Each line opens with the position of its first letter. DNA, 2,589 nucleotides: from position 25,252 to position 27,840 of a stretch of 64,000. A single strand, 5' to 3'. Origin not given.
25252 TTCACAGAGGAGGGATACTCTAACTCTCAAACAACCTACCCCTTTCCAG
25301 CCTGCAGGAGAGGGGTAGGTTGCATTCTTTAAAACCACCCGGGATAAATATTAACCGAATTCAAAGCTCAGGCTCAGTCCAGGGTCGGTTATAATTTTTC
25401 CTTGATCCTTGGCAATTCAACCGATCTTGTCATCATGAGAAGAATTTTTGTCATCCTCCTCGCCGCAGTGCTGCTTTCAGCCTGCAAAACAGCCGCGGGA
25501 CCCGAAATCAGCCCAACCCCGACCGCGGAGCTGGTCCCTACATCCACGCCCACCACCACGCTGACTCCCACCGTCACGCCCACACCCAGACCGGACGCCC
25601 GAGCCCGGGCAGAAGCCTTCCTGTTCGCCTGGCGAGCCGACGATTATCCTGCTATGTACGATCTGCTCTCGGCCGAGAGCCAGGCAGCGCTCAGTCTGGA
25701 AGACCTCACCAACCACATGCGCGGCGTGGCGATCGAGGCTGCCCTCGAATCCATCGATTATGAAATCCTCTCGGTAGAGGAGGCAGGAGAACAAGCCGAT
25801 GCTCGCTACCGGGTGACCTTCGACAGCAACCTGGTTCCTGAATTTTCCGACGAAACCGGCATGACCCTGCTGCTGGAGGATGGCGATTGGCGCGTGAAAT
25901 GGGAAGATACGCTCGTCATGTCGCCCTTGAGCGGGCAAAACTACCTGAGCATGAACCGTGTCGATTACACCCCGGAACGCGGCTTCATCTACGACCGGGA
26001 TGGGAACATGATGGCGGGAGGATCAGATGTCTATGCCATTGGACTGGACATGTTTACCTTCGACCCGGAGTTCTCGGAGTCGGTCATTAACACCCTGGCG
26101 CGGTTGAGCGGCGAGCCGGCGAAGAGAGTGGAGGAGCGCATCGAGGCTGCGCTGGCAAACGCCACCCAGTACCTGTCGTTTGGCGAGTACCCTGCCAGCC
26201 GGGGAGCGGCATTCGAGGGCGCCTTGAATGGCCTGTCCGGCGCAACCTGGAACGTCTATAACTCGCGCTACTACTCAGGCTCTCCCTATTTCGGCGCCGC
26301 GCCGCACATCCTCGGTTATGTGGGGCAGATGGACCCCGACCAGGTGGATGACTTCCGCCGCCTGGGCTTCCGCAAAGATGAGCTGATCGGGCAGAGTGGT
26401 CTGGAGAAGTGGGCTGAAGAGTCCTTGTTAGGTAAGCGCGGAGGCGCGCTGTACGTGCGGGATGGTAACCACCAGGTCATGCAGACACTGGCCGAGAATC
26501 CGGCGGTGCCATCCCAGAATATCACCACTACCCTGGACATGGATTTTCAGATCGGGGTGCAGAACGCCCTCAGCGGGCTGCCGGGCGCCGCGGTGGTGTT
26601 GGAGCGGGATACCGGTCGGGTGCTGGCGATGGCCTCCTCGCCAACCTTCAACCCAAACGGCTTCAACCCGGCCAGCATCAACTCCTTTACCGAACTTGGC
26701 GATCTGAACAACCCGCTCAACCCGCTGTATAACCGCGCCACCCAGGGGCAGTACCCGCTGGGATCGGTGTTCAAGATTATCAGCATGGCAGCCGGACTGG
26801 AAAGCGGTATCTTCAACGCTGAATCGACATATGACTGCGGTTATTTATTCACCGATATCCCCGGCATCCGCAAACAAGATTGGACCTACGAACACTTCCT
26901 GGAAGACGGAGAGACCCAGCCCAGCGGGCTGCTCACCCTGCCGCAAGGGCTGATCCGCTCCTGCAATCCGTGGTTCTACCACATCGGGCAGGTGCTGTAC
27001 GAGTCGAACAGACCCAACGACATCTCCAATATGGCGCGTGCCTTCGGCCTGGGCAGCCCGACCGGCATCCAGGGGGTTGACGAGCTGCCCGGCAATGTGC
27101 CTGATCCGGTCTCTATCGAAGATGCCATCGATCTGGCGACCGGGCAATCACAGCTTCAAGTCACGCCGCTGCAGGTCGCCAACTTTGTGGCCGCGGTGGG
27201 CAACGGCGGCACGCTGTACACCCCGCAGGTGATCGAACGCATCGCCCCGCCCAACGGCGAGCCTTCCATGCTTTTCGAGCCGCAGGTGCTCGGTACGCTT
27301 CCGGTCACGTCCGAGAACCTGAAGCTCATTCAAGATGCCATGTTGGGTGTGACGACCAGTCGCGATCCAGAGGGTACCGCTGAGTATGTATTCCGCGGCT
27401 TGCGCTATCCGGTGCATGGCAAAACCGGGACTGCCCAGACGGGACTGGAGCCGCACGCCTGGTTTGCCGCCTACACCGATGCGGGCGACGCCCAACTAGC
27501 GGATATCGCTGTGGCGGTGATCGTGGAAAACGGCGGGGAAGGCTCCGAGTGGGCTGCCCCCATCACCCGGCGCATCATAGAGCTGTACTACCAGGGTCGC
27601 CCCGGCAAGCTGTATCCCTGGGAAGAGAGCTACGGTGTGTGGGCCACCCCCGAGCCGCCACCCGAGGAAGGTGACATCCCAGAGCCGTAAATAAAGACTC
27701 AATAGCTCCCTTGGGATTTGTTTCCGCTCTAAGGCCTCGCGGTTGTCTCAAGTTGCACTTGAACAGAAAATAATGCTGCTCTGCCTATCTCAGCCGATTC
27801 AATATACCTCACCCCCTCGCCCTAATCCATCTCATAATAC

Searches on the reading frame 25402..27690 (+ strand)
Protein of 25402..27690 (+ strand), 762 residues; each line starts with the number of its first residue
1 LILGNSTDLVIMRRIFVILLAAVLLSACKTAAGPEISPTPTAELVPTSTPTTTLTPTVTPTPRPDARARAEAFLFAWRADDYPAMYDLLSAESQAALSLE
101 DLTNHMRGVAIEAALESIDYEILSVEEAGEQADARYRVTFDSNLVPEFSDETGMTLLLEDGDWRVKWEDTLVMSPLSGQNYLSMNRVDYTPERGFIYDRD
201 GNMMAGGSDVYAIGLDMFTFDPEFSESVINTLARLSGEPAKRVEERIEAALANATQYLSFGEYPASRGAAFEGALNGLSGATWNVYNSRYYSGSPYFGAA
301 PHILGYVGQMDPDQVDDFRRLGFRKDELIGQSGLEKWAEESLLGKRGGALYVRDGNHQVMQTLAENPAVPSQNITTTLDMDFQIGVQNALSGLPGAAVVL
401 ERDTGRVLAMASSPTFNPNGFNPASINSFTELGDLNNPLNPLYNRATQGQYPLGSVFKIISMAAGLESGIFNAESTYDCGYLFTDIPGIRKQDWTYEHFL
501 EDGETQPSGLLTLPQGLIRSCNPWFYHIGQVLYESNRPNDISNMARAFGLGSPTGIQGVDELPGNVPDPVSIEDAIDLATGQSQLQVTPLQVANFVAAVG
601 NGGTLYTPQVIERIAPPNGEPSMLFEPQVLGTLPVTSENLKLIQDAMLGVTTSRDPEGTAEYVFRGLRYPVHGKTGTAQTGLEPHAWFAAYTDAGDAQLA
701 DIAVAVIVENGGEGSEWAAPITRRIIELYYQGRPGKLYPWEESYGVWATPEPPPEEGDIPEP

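Call 6: search_protein_families(library=pfam, proteins=[window:25402-27690:+])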
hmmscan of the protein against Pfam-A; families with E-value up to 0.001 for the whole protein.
window:25402-27690:+ (762 aa): 3 families
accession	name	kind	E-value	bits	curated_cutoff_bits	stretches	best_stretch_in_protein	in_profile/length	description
PF00905.27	Transpeptidase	-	1.8e-55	188.7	22.1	1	395-727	1-299/299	Penicillin binding protein transpeptidase domain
PF03717.20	PBP_dimer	-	1.9e-19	71.2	24.4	1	190-360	3-176/180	Penicillin-binding Protein dimerisation domain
PF05223.17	MecA_N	-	5e-09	36.9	22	1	66-177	2-114/117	NTF2-like N-terminal transpeptidase domain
